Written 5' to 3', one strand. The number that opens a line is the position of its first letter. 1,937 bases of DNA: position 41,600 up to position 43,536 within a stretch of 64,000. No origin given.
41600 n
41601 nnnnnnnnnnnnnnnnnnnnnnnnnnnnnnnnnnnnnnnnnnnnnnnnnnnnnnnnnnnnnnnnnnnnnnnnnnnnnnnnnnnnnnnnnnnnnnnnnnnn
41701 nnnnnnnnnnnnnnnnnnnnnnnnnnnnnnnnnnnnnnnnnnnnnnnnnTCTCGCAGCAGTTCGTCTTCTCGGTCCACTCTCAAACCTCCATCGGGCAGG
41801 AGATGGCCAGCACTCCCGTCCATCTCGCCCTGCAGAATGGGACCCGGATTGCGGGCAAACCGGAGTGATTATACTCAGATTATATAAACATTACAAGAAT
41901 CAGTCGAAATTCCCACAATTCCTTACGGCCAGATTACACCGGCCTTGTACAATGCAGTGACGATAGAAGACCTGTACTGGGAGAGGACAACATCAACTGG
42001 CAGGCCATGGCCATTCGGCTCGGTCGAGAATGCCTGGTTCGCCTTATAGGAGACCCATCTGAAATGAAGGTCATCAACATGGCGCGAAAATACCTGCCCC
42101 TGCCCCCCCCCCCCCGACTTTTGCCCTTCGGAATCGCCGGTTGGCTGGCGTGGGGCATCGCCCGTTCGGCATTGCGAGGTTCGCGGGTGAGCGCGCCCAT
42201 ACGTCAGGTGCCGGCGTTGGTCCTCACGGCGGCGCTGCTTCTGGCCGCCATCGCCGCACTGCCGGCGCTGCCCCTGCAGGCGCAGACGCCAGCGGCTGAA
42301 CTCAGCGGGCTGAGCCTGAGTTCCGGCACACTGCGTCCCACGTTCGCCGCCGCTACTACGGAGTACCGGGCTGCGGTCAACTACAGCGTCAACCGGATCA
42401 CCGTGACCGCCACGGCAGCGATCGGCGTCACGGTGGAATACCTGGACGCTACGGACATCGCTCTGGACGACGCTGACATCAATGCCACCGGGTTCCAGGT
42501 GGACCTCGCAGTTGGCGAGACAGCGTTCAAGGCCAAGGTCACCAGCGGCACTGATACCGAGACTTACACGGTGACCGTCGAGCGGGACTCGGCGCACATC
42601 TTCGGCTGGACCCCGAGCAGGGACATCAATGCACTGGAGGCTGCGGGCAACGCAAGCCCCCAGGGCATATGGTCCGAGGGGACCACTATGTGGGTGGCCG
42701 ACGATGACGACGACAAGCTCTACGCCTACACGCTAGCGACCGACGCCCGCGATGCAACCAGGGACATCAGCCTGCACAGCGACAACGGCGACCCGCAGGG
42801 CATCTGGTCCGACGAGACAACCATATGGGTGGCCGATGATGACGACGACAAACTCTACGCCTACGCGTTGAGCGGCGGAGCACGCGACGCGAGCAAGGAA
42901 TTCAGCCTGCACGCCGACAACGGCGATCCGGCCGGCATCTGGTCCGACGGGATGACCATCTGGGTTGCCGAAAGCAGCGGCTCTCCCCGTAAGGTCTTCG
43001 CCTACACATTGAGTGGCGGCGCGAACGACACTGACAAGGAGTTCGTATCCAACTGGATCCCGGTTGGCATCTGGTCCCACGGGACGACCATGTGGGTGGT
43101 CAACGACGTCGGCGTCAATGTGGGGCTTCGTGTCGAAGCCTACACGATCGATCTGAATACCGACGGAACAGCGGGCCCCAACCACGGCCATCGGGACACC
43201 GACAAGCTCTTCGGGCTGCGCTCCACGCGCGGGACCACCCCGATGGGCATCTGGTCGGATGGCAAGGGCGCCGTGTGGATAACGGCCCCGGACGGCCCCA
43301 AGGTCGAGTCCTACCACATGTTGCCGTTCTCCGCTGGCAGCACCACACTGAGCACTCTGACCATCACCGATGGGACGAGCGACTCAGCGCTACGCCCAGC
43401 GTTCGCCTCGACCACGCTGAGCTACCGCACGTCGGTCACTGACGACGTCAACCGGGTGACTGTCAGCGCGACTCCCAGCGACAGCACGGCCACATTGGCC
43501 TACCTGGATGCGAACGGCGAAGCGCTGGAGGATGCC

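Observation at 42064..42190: C13 homopolymer at the 5' end of the giant surface-protein gene is a candidate phase-variation switch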

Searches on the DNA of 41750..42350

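Call 14: search_rna_families(source=window, start=41750, end=42350, threshold=evalue, max_evalue=10)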
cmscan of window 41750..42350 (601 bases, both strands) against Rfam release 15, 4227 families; matches with E-value up to 10: 5.
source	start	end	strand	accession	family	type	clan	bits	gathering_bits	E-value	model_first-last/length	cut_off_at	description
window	42206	42286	-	RF03044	Proteo-phage-1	Gene; sRNA;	-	15.5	42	4.2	1-82/82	no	Proteo-phage-1 RNA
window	41918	41968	-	RF00712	mir-460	Gene; miRNA;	-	14.1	52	2.4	1-77/77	no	mir-460 microRNA precursor family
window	42298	42319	+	RF03801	mir-7143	Gene; miRNA;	-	14.1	90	8.4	1-61/61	no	mir-7143 microRNA precursor family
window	42018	42081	-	RF01127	sR42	Gene; snRNA; snoRNA; CD-box;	-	10.8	38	6.2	1-63/63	no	Small nucleolar RNA sR42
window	42264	42291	-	RF02936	Chloroflexus-1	Gene; sRNA;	-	9.3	181.5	8.7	137-164/171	no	Chloroflexus-1 RNA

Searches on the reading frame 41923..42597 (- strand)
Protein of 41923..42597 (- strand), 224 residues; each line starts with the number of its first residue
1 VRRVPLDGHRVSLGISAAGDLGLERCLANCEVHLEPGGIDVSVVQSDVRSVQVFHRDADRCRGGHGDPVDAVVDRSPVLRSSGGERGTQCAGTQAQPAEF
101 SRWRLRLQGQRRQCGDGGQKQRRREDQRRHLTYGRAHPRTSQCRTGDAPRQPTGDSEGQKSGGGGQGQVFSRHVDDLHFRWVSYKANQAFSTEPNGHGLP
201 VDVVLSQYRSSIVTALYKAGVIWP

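Call 81: search_protein_families(library=pfam, proteins=[window:41923-42597:-], max_evalue=0.1)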
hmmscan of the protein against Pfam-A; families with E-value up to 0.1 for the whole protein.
window:41923-42597:- (224 aa): 0 families

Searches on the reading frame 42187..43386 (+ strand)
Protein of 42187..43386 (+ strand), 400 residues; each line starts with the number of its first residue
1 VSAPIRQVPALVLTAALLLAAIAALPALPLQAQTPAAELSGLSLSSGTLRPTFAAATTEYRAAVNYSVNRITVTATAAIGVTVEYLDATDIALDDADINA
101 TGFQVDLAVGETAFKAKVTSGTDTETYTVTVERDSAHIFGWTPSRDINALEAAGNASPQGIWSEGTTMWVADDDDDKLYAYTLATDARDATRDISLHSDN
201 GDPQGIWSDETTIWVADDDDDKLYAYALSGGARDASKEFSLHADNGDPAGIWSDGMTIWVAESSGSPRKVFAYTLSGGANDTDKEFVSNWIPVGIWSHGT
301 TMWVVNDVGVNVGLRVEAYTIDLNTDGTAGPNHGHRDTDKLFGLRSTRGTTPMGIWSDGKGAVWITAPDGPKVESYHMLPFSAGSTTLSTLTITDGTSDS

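Call 42: find_homologous_proteins(query=window:42187-43386:+, max_evalue=1e-10)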
Query window:42187-43386:+ (400 aa): 515 proteins with E <= 1e-10 among 8000 candidates; the best 120 are listed.
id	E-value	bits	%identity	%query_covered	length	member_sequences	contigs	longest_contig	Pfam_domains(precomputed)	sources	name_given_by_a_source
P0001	2.2e-219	746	69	97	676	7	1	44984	PF12733.14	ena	-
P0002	1.0e-200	685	76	99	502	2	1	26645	PF12733.14,PF22729.2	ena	-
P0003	1.0e-198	678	64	100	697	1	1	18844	PF12733.14,PF22729.2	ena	-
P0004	5.6e-198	676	66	97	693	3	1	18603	PF12733.14,PF22729.2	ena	-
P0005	5.0e-184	630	78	93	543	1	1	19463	PF12733.14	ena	-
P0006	1.8e-176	605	72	98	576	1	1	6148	PF12733.14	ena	-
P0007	8.3e-169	580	73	80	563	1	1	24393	PF12733.14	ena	-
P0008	2.1e-166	572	70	97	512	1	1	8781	PF12733.14,PF22729.2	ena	-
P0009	1.2e-144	500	53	93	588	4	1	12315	PF12733.14,PF22729.2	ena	-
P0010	5.2e-144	498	61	100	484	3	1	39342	PF12733.14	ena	-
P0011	7.1e-144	498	48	67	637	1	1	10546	PF12733.14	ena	-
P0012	8.2e-142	491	41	76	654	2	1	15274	PF23592.1,PF00028.24,PF22729.2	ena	-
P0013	1.1e-138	481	71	80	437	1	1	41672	PF12733.14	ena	-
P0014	6.7e-138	478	44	92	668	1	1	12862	PF12733.14,PF22729.2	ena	-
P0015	9.1e-138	478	45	66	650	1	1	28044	PF12733.14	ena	-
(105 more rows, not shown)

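Call 43: find_encoding_contigs(protein=P0002, flank=3000, max_places=4)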
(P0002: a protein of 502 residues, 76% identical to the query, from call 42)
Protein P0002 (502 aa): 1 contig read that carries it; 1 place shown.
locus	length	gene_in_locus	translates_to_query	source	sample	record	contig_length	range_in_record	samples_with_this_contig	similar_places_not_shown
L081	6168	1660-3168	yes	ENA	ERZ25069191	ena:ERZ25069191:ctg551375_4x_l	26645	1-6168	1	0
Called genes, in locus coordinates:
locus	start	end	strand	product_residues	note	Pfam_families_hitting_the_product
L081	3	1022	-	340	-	?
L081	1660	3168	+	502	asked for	PF12733:Cadherin-like, PF22729:NCH3 (faint), PF12733:Cadherin-like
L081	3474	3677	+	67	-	-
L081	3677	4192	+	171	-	-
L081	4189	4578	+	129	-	-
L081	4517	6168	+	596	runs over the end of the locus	PF12733:Cadherin-like, PF00028:Cadherin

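Call 44: find_encoding_contigs(protein=P0005, flank=3000, max_places=4)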
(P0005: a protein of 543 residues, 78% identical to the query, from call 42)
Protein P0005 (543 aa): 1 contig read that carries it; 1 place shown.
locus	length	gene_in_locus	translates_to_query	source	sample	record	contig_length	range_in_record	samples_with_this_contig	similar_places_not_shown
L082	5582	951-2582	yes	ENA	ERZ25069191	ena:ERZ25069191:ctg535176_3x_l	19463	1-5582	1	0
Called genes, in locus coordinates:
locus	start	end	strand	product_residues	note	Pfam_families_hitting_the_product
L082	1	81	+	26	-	?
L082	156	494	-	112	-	PF02586:SRAP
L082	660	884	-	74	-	-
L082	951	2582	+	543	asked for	PF12733:Cadherin-like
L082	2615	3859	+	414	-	PF22729:NCH3 (faint), PF12733:Cadherin-like (weak)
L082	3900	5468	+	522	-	-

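Call 45: find_encoding_contigs(protein=P0001, flank=3000, max_places=4)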
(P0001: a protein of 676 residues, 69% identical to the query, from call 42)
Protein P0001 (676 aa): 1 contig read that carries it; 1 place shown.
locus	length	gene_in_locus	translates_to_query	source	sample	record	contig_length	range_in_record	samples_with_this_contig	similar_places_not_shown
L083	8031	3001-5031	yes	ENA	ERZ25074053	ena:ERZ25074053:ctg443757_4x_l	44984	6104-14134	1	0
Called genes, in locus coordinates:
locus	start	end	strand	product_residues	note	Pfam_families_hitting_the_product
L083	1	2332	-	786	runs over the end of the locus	PF01590:GAF, PF13185:GAF_2 (weak), PF00512:HisKA, PF02518:HATPase_c, PF00072:Response_reg, PF00486:Trans_reg_C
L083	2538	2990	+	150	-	PF13855:LRR_8 (faint)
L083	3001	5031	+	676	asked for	PF12733:Cadherin-like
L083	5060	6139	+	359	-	PF12733:Cadherin-like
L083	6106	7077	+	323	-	PF12733:Cadherin-like, PF03160:Calx-beta (weak)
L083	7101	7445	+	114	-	-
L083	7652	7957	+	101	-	-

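Call 49: find_encoding_contigs(protein=P0003, flank=4000, max_places=4)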
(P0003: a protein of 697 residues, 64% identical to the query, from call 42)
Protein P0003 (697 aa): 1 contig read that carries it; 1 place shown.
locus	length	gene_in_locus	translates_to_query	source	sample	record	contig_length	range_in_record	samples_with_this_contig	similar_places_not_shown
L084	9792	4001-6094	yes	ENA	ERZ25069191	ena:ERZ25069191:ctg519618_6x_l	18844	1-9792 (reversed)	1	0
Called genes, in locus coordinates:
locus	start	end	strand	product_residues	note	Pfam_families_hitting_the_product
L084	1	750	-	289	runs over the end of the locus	-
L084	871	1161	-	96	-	-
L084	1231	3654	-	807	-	PF01590:GAF, PF13185:GAF_2, PF00989:PAS, PF13426:PAS_9 (weak), PF00512:HisKA, PF02518:HATPase_c, PF00072:Response_reg, PF00486:Trans_reg_C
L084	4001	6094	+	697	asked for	PF12733:Cadherin-like, PF22729:NCH3 (faint), PF12733:Cadherin-like (weak)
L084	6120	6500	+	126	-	-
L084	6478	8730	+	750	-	PF00041:fn3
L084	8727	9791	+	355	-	?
